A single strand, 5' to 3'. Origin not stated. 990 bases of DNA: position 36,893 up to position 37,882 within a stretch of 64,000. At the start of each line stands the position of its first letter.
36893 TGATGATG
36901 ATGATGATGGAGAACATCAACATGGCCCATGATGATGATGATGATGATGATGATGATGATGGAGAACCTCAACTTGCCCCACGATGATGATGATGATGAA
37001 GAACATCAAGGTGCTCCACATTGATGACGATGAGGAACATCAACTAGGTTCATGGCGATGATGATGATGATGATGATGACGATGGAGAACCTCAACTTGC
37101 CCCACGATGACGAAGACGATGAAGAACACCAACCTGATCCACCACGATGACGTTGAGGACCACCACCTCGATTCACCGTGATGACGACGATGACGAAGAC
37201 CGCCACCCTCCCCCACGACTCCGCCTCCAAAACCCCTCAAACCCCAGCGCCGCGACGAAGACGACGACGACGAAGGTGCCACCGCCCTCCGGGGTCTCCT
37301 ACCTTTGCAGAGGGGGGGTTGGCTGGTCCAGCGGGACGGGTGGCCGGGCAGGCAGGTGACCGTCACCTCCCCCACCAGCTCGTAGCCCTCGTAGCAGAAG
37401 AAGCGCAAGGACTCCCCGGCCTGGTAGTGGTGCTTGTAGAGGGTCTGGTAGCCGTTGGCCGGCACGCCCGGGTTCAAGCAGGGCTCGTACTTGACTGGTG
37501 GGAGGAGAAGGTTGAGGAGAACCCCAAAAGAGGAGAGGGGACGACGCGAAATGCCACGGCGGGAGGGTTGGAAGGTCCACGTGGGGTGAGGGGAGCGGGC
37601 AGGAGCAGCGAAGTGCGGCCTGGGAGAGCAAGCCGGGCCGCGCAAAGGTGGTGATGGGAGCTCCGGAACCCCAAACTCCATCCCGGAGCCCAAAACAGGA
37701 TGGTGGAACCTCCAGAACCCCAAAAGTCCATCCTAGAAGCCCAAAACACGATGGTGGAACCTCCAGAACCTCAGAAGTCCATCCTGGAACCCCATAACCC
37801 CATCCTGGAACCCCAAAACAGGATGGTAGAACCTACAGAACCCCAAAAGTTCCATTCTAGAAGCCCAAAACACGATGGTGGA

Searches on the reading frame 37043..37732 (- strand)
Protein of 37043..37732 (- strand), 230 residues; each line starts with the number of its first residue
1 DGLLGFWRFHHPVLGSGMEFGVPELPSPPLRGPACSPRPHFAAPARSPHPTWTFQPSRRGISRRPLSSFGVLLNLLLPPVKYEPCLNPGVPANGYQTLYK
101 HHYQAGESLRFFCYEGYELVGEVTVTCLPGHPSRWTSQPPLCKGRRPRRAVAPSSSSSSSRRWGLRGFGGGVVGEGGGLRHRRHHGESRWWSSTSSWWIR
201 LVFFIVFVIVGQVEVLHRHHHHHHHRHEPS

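Call 60: search_protein_families(library=pfam, max_evalue=0.01, proteins=[window:37043-37732:-])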
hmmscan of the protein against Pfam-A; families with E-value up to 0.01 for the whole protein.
window:37043-37732:- (230 aa): 1 family
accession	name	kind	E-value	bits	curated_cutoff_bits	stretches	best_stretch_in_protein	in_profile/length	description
PF00084.26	Sushi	-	2.4e-07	31.5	20.7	1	85-142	1-56/56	Sushi repeat (SCR repeat)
